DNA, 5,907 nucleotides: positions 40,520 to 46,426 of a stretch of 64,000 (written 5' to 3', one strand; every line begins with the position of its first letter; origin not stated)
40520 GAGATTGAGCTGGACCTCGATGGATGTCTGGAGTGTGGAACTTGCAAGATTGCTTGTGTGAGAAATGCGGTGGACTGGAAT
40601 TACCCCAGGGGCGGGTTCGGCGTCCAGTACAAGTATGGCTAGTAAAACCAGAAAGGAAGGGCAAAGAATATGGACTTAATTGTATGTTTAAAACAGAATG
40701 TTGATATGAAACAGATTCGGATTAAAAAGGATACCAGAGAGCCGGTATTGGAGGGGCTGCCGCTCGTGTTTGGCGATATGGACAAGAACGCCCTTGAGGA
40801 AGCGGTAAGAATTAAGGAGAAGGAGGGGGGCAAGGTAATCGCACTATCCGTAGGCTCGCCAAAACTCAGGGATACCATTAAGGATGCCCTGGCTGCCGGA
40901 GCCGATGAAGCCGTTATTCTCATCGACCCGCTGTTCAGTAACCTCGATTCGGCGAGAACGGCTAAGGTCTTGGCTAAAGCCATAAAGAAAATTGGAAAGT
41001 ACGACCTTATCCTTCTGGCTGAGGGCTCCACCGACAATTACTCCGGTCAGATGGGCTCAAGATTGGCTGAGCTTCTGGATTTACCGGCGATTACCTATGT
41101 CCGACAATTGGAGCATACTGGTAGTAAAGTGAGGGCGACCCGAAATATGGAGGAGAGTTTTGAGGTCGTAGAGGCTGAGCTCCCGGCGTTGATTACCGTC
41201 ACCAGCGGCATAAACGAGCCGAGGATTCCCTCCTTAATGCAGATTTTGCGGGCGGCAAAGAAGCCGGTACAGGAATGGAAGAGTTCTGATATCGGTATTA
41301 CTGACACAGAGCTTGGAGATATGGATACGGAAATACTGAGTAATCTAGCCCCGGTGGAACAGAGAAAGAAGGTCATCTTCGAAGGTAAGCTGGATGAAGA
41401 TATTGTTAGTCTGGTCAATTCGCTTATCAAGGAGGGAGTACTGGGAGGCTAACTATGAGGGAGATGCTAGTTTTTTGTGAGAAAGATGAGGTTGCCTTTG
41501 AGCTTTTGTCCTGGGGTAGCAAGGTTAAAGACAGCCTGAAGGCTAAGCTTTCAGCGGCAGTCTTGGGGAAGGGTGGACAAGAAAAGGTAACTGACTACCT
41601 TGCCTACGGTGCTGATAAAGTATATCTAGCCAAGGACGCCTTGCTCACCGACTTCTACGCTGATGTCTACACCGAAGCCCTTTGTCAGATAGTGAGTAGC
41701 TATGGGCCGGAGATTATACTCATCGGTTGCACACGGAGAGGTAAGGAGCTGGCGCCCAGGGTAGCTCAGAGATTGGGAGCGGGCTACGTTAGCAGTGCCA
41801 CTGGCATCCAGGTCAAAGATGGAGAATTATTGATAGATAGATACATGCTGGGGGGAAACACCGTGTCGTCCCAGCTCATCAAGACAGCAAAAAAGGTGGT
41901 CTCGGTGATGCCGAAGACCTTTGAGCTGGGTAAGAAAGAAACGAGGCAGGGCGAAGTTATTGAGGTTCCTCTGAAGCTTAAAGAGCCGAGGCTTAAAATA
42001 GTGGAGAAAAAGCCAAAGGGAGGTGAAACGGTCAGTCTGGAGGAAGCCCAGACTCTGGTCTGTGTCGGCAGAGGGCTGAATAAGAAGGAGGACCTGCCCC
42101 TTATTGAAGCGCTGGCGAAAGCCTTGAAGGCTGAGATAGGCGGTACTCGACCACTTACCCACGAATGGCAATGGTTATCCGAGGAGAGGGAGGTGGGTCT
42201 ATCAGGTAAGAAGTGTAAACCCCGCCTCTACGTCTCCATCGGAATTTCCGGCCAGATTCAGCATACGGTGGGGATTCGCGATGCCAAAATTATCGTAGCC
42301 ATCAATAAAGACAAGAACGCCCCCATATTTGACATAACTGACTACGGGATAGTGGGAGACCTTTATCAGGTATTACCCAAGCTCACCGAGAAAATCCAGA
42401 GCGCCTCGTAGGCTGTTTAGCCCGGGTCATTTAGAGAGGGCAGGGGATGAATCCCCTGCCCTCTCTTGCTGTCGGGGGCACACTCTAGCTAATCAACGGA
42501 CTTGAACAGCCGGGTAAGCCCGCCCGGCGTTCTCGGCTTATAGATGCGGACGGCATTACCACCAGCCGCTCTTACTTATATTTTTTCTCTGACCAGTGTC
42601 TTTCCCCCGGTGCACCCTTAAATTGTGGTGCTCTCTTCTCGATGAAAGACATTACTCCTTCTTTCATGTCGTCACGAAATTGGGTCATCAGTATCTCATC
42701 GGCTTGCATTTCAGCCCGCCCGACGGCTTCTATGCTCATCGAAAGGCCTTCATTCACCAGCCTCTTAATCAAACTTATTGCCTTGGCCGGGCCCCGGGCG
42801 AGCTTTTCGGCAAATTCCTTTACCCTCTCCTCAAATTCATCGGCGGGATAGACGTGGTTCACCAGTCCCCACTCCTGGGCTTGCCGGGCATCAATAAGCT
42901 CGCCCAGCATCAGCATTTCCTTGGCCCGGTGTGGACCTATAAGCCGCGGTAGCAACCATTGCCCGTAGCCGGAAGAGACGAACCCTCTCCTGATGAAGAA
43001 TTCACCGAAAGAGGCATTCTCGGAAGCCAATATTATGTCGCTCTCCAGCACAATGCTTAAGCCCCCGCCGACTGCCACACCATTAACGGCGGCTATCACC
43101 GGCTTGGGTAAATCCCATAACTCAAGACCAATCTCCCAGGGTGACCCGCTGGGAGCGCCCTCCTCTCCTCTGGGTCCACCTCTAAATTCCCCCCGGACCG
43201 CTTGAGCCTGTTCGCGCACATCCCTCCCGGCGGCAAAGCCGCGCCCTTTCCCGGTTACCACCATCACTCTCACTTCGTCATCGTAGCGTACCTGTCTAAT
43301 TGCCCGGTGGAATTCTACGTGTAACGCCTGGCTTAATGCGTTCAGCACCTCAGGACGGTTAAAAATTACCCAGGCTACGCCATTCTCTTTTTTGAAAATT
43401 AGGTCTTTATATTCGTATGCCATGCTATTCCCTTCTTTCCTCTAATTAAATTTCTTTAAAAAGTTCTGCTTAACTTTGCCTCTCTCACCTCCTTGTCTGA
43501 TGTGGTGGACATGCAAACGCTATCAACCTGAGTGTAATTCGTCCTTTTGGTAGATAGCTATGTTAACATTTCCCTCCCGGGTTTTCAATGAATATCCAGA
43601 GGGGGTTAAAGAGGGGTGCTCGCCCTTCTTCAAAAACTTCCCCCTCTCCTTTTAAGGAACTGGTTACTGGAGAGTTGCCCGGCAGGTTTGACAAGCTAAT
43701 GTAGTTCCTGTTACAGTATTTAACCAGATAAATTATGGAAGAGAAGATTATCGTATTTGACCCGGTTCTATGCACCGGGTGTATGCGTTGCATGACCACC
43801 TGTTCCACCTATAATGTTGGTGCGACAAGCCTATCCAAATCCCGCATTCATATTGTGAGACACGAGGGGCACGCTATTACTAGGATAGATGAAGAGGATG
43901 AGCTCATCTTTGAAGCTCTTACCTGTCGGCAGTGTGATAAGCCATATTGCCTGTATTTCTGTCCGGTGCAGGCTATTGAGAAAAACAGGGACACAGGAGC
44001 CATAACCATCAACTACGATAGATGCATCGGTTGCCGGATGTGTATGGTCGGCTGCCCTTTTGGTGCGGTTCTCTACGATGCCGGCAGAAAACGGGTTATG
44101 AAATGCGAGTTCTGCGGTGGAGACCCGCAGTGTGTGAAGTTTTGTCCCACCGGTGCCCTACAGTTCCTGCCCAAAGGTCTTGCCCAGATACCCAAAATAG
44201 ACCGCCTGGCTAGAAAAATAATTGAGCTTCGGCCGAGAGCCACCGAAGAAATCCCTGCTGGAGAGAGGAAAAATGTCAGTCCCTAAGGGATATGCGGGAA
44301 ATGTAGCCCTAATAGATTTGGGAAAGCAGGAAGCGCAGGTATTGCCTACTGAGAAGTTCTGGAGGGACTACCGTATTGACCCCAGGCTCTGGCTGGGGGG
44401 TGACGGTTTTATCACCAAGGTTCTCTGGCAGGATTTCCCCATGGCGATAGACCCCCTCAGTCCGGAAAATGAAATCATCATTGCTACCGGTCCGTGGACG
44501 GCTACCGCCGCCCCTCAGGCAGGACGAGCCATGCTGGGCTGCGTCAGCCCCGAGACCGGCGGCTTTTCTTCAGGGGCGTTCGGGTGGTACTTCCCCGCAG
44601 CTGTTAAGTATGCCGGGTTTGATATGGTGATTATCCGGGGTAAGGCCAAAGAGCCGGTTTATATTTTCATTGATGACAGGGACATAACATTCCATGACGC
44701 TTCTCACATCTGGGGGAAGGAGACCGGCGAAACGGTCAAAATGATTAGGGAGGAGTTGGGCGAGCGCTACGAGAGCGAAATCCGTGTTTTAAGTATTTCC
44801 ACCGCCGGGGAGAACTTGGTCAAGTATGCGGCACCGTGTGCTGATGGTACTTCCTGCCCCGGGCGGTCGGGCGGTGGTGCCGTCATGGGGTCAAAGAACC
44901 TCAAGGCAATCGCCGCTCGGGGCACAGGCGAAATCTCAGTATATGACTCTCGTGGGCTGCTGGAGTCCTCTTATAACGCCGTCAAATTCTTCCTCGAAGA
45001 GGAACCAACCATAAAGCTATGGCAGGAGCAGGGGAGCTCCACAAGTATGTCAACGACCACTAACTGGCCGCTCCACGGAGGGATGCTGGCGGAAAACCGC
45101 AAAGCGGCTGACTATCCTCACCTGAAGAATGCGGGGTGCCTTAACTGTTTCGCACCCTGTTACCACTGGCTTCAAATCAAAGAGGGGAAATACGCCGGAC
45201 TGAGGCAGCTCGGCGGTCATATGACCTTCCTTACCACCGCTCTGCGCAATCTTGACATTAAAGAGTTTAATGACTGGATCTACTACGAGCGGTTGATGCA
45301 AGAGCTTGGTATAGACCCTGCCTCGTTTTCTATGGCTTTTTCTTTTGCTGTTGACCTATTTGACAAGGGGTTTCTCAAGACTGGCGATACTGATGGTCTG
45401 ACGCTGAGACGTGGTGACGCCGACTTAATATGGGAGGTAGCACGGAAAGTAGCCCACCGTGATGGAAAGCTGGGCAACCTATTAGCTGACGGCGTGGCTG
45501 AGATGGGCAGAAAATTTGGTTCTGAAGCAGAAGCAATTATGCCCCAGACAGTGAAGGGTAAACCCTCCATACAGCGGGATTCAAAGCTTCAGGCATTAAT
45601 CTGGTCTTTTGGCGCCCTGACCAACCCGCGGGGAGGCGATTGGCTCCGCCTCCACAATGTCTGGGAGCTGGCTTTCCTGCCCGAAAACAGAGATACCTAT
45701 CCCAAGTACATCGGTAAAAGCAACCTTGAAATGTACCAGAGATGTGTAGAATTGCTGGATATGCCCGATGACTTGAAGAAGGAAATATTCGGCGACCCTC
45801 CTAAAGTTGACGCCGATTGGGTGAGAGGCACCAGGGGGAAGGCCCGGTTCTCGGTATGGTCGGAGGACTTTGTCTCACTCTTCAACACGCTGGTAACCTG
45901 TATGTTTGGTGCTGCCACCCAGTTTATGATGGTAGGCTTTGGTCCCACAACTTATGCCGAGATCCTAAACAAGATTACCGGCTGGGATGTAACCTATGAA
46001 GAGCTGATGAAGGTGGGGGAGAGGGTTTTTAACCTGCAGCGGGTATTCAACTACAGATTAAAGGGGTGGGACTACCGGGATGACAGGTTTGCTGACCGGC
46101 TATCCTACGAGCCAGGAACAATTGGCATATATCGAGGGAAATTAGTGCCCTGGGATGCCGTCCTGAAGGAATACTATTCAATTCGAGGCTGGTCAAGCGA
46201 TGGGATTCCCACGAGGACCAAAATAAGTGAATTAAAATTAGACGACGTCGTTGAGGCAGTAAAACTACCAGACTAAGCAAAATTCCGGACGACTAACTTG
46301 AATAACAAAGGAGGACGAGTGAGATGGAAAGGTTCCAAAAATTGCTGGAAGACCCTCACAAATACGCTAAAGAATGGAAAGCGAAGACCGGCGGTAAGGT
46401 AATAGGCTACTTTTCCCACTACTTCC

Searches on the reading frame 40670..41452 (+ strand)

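Call 13: search_protein_families(library=pfam, proteins=[window:40670-41452:+], max_evalue=0.00001)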
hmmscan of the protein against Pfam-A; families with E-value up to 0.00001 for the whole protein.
window:40670-41452:+ (260 aa): 1 family
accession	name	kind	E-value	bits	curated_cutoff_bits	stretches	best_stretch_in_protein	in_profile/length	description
PF01012.27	ETF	-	1e-42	146.4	26.7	1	35-207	14-180/181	Electron transfer flavoprotein domain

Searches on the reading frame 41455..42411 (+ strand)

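Call 13: search_protein_families(library=pfam, proteins=[window:41455-42411:+], max_evalue=0.00001)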
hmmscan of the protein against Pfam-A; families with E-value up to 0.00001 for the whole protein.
window:41455-42411:+ (318 aa): 2 families
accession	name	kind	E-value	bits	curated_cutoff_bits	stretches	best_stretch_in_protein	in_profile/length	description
PF01012.27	ETF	-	2.4e-33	115.9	26.7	1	12-173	15-178/181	Electron transfer flavoprotein domain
PF00766.25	ETF_alpha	-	1.6e-28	98.9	27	1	195-275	2-81/81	Electron transfer flavoprotein FAD-binding domain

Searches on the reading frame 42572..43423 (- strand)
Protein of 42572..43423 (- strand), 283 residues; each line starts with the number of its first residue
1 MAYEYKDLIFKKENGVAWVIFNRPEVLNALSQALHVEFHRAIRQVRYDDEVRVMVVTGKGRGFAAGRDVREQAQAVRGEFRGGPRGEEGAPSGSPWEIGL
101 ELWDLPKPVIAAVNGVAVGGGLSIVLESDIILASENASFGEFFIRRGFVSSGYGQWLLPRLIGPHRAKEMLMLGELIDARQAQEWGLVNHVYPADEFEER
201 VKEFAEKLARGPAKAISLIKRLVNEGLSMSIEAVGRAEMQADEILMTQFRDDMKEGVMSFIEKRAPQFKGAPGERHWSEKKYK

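Call 13: search_protein_families(library=pfam, proteins=[window:42572-43423:-], max_evalue=0.00001)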
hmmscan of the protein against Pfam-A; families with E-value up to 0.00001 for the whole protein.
window:42572-43423:- (283 aa): 2 families
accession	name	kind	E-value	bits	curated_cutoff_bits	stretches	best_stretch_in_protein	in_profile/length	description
PF00378.25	ECH_1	-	1.2e-57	195.6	27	1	12-270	2-250/251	Enoyl-CoA hydratase/isomerase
PF16113.10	ECH_2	-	1.6e-26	94.1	27.2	1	17-206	2-186/335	Enoyl-CoA hydratase/isomerase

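Call 41: search_protein_families(library=ncbifam, proteins=[window:42572-43423:-], max_evalue=1e-10)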
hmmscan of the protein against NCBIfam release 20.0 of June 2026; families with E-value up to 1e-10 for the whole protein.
window:42572-43423:- (283 aa): 67 families (the best 25 are shown)
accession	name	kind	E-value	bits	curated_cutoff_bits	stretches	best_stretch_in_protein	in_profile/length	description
NF004635.0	PRK05981.1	equivalog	5.8e-58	196.5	351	1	4-270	2-265/266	enoyl-CoA hydratase/isomerase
TIGR02280.1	PaaB1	equivalog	3.2e-57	194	345.15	1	9-270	2-255/256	2-(1,2-epoxy-1,2-dihydrophenyl)acetyl-CoA isomerase PaaG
NF006699.0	PRK09245.1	subfamily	1.3e-56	191.9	354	1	7-270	4-265/266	crotonase/enoyl-CoA hydratase family protein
NF006109.0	PRK08260.1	subfamily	1.6e-56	191.7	320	1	4-270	2-277/296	enoyl-CoA hydratase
NF004857.0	PRK06210.1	equivalog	1.8e-55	188.3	341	1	4-270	6-274/275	enoyl-CoA hydratase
NF051848.1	EnCoAHydtEchA19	equivalog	9.1e-55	186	400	1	11-270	5-257/258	enoyl-CoA hydratase EchA19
NF006107.0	PRK08258.1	equivalog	1.4e-50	172.2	330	1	2-270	13-276/277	enoyl-CoA hydratase family protein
NF042430.2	EnCoAhydt_DpgD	equivalog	2.4e-50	171.4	400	1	11-270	2-257/258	enoyl-CoA-hydratase DpgD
NF004840.0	PRK06190.1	equivalog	3.3e-50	171.1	253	1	8-252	6-243/260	enoyl-CoA hydratase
NF006007.0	PRK08138.1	subfamily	5.6e-49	166.8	355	1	11-270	13-260/261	enoyl-CoA hydratase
NF004475.0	PRK05809.1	subfamily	1.7e-47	162.1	394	1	4-269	2-258/260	short-chain-enoyl-CoA hydratase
NF007239.0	PRK09674.1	equivalog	3.7e-46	157.7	371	1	6-270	4-256/257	2,3-dehydroadipyl-CoA hydratase PaaF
NF005802.0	PRK07657.1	equivalog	1.5e-45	155.8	363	1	12-270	10-259/260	enoyl-CoA hydratase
NF006008.0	PRK08139.1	equivalog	7.4e-45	153.5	313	1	9-270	14-265/266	enoyl-CoA hydratase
NF006140.0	PRK08290.1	subfamily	1.5e-44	152.3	280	1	7-228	9-242/292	enoyl-CoA hydratase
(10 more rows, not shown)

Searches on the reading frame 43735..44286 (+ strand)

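Call 13: search_protein_families(library=pfam, proteins=[window:43735-44286:+], max_evalue=0.00001)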
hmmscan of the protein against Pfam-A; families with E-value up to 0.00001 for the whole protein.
window:43735-44286:+ (183 aa): 12 families
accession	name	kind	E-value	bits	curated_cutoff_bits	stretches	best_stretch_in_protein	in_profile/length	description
PF13247.11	Fer4_11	-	1.7e-16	60.7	26.2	1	58-144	4-97/100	4Fe-4S dicluster domain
PF12837.12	Fer4_6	-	9.9e-16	57.3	25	1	90-111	2-23/24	4Fe-4S binding domain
PF12838.12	Fer4_7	-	1.6e-15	57.7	27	1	63-111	1-52/52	4Fe-4S dicluster domain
PF13237.11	Fer4_10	-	3.4e-14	53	25.5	2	90-138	2-53/53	4Fe-4S dicluster domain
PF00037.32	Fer4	-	3.5e-13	49.2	21.1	1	90-112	1-23/24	4Fe-4S binding domain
PF13187.11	Fer4_9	-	1.1e-11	45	27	1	96-141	1-51/52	4Fe-4S dicluster domain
PF14697.11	Fer4_21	-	7.4e-11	42.5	35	1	63-109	7-53/59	4Fe-4S dicluster domain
PF12797.12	Fer4_2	-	2.5e-08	33.8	24.5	0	89-109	2-22/22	4Fe-4S binding domain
PF13484.11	Fer4_16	-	6.7e-08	33.6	30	0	96-115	1-20/66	4Fe-4S double cluster binding domain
PF25160.1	LdpA_Fe-S-bd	-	3e-07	30.6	27.6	0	66-112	4-43/49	LdpA Fe-S cluster-binding domain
PF12800.12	Fer4_4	-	4.4e-07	30.1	24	0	95-110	2-17/17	4Fe-4S binding domain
PF13459.11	Fer4_15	-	7.8e-06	27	22.4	0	6-56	1-49/66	4Fe-4S single cluster domain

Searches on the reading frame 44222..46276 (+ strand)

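Call 13: search_protein_families(library=pfam, proteins=[window:44222-46276:+], max_evalue=0.00001)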
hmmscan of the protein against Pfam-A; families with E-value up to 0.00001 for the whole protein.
window:44222-46276:+ (684 aa): 2 families
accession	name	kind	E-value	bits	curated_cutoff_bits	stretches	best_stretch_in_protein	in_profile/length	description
PF01314.23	AFOR_C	-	7.6e-67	226.5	27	1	299-673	63-385/385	Aldehyde ferredoxin oxidoreductase, domains 2 & 3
PF02730.20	AFOR_N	-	2e-59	201.2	29.8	1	27-235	2-199/199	Aldehyde ferredoxin oxidoreductase, N-terminal domain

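Call 41: search_protein_families(library=ncbifam, proteins=[window:44222-46276:+], max_evalue=1e-10)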
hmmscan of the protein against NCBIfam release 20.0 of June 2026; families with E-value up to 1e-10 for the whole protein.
window:44222-46276:+ (684 aa): 1 family
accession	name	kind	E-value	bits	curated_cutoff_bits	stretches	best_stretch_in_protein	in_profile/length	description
NF007354.0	PRK09849.1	equivalog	8.9e-58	196.4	868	1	20-243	4-216/703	aldehyde ferredoxin oxidoreductase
